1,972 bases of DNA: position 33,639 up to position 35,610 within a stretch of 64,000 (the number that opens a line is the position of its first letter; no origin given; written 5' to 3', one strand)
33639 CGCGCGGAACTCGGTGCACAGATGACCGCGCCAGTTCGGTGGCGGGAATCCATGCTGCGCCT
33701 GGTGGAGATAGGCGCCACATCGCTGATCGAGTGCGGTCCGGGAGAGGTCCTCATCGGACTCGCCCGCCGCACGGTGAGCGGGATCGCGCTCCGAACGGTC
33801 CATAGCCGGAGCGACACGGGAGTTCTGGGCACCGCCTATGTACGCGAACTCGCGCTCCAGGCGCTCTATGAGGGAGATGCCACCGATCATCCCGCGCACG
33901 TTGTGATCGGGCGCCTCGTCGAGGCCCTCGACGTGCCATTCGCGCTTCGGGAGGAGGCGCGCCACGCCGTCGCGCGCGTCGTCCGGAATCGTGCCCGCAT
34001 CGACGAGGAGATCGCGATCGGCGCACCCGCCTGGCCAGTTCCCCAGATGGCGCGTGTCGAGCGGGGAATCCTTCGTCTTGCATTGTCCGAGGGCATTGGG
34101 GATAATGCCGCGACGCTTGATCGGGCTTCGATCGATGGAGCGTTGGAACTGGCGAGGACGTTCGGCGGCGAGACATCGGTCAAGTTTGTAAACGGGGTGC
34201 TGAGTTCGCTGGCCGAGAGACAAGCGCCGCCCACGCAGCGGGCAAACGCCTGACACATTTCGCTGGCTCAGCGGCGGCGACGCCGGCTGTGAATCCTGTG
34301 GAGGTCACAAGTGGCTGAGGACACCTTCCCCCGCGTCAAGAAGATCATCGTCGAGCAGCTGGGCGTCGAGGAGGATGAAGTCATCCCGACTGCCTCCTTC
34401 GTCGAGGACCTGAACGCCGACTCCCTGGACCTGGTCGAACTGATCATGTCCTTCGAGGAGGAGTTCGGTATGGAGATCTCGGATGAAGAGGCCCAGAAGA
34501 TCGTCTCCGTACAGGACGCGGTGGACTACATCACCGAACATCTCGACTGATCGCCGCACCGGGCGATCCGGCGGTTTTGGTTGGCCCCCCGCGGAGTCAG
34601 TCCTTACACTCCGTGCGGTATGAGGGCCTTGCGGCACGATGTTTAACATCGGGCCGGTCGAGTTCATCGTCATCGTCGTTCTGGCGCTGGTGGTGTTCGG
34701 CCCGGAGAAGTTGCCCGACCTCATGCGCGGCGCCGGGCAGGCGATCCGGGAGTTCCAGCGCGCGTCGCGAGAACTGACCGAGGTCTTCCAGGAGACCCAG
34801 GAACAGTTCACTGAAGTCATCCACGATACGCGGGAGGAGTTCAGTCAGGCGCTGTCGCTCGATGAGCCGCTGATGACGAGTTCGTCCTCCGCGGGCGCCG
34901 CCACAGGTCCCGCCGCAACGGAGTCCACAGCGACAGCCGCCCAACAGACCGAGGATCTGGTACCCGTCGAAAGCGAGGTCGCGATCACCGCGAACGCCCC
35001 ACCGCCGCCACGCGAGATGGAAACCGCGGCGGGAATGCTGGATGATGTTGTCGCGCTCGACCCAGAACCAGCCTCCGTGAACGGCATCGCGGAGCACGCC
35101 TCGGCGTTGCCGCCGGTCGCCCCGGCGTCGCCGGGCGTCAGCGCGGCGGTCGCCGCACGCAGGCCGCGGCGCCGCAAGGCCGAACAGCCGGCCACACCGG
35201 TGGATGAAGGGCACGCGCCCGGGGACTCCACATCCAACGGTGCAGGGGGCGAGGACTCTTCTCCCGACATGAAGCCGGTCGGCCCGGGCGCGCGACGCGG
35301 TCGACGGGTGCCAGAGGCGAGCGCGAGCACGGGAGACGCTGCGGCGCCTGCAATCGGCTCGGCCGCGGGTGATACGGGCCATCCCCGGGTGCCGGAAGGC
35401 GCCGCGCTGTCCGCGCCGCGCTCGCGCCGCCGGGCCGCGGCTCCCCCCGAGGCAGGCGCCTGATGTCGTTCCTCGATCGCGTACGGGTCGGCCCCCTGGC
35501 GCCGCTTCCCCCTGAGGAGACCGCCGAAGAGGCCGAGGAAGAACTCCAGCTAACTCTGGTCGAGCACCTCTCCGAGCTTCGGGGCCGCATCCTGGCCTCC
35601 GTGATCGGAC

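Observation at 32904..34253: Single ORF fusing FabD (malonyl-CoA:ACP transacylase) to a NusB-like antitermination domain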

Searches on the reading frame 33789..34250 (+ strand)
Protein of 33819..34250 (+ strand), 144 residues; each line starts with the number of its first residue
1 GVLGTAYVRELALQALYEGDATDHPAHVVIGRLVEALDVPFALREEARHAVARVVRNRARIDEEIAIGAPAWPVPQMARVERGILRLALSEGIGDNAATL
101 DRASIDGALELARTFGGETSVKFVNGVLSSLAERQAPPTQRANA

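Call 4: search_protein_families(library=ncbifam, proteins=[window:33831-34250:+], max_evalue=0.1)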
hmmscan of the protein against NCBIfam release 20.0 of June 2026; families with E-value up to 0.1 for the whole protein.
window:33831-34250:+ (140 aa): 6 families
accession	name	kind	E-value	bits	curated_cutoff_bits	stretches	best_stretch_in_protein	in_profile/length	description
TIGR01951.1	nusB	equivalog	5.9e-24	84.8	88.35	1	4-129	5-129/131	transcription antitermination factor NusB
NF001223.0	PRK00202.1-1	equivalog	3.1e-12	46.7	131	1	46-129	59-142/146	transcription antitermination factor NusB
NF011494.0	PRK14902.1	equivalog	0.0037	16.1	319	1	4-135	5-133/444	16S rRNA (cytosine(967)-C(5))-methyltransferase RsmB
TIGR03312.1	Se_sel_red_FAD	hypoth_equivalog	0.029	13.6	241.5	1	15-63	60-108/257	molybdopterin-dependent oxidoreductase FAD-binding subunit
NF001230.0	PRK00202.2-5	equivalog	0.05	13.4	132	1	4-134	25-154/165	transcription antitermination factor NusB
NF008149.0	PRK10901.1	equivalog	0.081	11.9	375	0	3-62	80-137/434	16S rRNA (cytosine(967)-C(5))-methyltransferase RsmB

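Call 17: search_solved_structures(query=window:33831-34250:+, max_evalue=0.001, show_alignments=3)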
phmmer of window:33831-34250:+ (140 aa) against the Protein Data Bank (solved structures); distinct sequences matched with E-value up to 0.001: 10.
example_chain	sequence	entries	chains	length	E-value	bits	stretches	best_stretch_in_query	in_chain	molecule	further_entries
1tzt_A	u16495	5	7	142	5.5e-12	49.5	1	31-134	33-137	N utilization substance protein B homolog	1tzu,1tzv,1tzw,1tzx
6ckq_A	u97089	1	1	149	1.6e-10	44.7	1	5-137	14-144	Transcription antitermination protein NusB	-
3imq_A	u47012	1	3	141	1.7e-08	38.3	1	4-128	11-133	N utilization substance protein B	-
5ms0_L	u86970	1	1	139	2.2e-08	37.9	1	4-128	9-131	Transcription antitermination protein NusB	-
1ey1_A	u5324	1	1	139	2.2e-08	37.9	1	4-128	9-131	ANTITERMINATION FACTOR NUSB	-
3d3b_A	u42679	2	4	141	2.3e-08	37.8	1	4-128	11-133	N utilization substance protein B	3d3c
5lm7_B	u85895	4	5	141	2.3e-08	37.8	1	4-128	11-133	N utilization substance protein B homolog | Transcription antitermination protein NusB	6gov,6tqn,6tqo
2jr0_A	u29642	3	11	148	1e-06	32.5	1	5-129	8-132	N utilization substance protein B homolog | N utilization substance protein B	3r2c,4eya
3r2d_A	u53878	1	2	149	1e-06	32.5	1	5-129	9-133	N utilization substance protein B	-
1eyv_A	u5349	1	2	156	1.6e-05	28.6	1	5-127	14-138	N-UTILIZING SUBSTANCE PROTEIN B HOMOLOG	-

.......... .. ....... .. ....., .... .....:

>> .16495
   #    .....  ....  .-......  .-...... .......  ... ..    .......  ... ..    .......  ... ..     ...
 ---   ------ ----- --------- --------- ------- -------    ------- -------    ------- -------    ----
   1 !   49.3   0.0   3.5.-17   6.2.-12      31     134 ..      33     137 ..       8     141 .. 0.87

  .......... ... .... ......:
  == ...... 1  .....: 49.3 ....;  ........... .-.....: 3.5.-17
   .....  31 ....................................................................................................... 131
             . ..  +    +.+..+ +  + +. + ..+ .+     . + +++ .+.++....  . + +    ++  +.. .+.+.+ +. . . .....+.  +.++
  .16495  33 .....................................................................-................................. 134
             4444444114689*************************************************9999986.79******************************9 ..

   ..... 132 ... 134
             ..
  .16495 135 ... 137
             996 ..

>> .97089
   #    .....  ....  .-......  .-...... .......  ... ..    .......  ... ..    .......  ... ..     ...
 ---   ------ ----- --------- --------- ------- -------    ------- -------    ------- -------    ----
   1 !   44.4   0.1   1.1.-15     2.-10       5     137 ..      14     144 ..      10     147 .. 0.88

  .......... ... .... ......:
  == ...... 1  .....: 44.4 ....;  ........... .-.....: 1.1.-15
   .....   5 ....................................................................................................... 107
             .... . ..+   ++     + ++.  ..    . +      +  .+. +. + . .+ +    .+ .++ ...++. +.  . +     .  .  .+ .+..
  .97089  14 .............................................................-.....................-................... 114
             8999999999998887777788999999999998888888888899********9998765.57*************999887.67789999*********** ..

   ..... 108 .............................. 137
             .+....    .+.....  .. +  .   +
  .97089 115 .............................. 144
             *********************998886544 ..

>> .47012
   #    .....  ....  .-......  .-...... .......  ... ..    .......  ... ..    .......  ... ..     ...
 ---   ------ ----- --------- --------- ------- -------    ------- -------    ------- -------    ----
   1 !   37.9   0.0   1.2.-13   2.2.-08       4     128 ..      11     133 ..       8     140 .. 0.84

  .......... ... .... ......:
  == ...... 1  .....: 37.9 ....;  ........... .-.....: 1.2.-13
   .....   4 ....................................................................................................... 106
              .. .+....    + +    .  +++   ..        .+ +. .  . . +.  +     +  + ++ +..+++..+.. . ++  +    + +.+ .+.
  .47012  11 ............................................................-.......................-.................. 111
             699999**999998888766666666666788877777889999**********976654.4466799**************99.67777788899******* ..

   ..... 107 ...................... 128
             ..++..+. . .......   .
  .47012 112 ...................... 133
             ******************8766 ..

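Call 32: find_homologous_proteins(query=window:33819-34250:+, max_evalue=0.00001)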
Query window:33819-34250:+ (144 aa): 15 proteins with E <= 0.00001 among 183 candidates.
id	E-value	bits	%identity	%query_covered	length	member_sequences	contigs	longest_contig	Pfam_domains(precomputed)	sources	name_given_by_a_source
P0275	2.4e-22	98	45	92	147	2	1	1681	PF01029.24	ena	-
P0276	2.1e-21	95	46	84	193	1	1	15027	PF01029.24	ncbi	-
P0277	2.5e-20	91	45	94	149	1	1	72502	PF01029.24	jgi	jgi:N utilization substance protein B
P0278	1.6e-19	89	43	89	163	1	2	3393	PF01029.24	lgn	-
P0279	3.3e-19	88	45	89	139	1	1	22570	PF01029.24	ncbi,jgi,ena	-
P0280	2.1e-17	82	44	86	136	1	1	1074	PF01029.24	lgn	-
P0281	3.5e-16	78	41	92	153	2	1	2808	PF01029.24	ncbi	-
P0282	1.1e-11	63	37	94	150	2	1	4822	PF01029.24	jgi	-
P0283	1.3e-8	53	39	85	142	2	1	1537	PF01029.24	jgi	jgi:N utilization substance protein B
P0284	5.9e-8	51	34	94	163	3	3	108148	PF01029.24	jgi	jgi:N utilization substance protein B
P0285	4.7e-7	48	38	85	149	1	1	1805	PF01029.24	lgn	-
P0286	1.2e-6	47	36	85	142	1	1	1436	PF01029.24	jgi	jgi:N utilization substance protein B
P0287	2.3e-6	46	37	85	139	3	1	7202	PF01029.24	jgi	-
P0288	3.6e-6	45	36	85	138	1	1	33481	PF01029.24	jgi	jgi:N utilization substance protein B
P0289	4.1e-6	45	37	85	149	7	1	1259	PF01029.24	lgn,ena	-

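Call 48: predict_structure(alignment_id=A4)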
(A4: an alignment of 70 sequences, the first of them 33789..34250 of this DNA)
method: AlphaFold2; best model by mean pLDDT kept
length: 154 residues; sequences in the alignment: 70
mean_pLDDT: 90.8   pTM: 0.86
mean pLDDT of the five models: 90.8, 90.6, 90.1, 90.0, 89.7
residues with pLDDT >= 90: 123; 70-90: 13; 50-70: 13; < 50: 5
segments of 3 or more residues with pLDDT < 50: 1-3
pLDDT, mean of each block of 10 residues (from residue 1): 50 85 98 98 97 96 97 97 98 98 78 95 97 97 89 77
secondary structure, 60 per line:
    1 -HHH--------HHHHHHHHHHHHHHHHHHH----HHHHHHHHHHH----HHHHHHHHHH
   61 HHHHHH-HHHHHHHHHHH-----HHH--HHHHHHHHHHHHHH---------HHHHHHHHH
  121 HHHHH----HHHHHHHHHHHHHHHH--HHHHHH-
elements in order: H13-31 H36-46 H51-66 H68-78 H89-102 H112-125 H130-145 H148-153

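Call 52: fold_search(model_id=the predicted structure, library=pdb)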
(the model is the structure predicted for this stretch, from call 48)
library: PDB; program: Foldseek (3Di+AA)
matches with E <= 10: 236; with E <= 0.001: 14
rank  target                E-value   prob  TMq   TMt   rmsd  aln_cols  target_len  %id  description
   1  1tzt_A                1.9e-06  1.00  0.72  0.78   4.1       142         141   26  T. maritima NusB, P21 (released 2004-08-31)
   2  1tzw                  2.5e-06  1.00  0.75  0.81   4.0       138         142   26  T. maritima NusB, P3121, Form 2 (released 2004-08-31)
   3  3r2d_B                6.2e-06  1.00  0.75  0.84   2.9       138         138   25  Crystal Structure of Antitermination Factors NusB and NusE in complex with dsRNA (released 2011-06-22)
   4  1eyv_A                7.6e-06  1.00  0.69  0.81   3.5       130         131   26  THE CRYSTAL STRUCTURE OF NUSB FROM MYCOBACTERIUM TUBERCULOSIS (released 2000-05-18)
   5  1tzv                  8.0e-06  1.00  0.75  0.81   2.9       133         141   27  T. maritima NusB, P3121, Form 1 (released 2004-08-31)
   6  3r2c_A                1.0e-05  1.00  0.75  0.83   2.5       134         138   25  Crystal Structure of Antitermination Factors NusB and NusE in complex with BoxA RNA (released 2011-06-22)
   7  1eyv_B                1.1e-05  1.00  0.71  0.81   3.2       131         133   27  THE CRYSTAL STRUCTURE OF NUSB FROM MYCOBACTERIUM TUBERCULOSIS (released 2000-05-18)
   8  4eya_B                1.1e-05  1.00  0.73  0.82   3.1       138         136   25  Crystal Structure of a Plectonemic RNA Supercoil (released 2012-06-20)
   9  2jr0_MODEL_1_A        1.3e-05  1.00  0.70  0.73   5.8       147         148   24  Solution structure of NusB from Aquifex Aeolicus (released 2008-02-19)
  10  3r2c_B                1.4e-05  1.00  0.74  0.83   2.8       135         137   25  Crystal Structure of Antitermination Factors NusB and NusE in complex with BoxA RNA (released 2011-06-22)
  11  3r2d_A                2.0e-05  1.00  0.74  0.85   2.9       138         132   24  Crystal Structure of Antitermination Factors NusB and NusE in complex with dsRNA (released 2011-06-22)
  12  3imq_A                2.5e-05  1.00  0.70  0.78   3.9       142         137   30  Crystal structure of the NusB101-S10(delta loop) complex (released 2009-11-10)
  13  3d3c_A                3.6e-05  1.00  0.71  0.79   4.0       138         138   31  Structural and functional analysis of the E. coli NusB-S10 transcription antitermination complex. (released 2009-01-13)
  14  3d3b_A                1.7e-04  1.00  0.68  0.74   4.3       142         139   30  Structural and functional analysis of the E. coli NusB-S10 transcription antitermination complex. (released 2009-01-13)
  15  5lm7_D                3.8e-03  1.00  0.71  0.82   3.0       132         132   31  Crystal structure of the lambda N-Nus factor complex (released 2017-04-05)
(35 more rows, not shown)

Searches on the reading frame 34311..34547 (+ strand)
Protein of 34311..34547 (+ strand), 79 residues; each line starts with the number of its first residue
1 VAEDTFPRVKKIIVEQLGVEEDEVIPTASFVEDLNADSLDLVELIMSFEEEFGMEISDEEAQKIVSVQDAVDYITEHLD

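Call 31: search_protein_families(library=pfam, proteins=[window:34311-34547:+], max_evalue=0.01)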
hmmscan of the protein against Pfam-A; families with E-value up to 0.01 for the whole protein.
window:34311-34547:+ (79 aa): 2 families
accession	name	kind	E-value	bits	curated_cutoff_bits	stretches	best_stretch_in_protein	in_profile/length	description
PF00550.31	PP-binding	-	1.4e-12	48.1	20.8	1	8-74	2-67/67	Phosphopantetheine attachment site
PF14573.12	PP-binding_2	-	0.0071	17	32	1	32-75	42-85/96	Acyl-carrier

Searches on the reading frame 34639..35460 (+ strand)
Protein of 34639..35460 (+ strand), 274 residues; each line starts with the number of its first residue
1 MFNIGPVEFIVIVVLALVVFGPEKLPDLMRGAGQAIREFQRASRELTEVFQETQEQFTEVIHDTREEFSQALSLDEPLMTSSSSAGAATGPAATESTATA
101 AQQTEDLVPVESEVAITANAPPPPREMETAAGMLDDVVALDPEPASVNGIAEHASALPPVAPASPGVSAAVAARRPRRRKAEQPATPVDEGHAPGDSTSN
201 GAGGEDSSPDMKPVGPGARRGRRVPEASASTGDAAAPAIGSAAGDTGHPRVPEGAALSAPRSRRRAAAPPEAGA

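Call 31: search_protein_families(library=pfam, proteins=[window:34639-35460:+], max_evalue=0.01)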
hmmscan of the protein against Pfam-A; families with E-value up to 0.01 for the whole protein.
window:34639-35460:+ (274 aa): 1 family
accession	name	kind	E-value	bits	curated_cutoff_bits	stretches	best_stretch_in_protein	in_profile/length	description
PF02416.21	TatA_B_E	-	2e-16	59.4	21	1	4-52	1-49/53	mttA/Hcf106 family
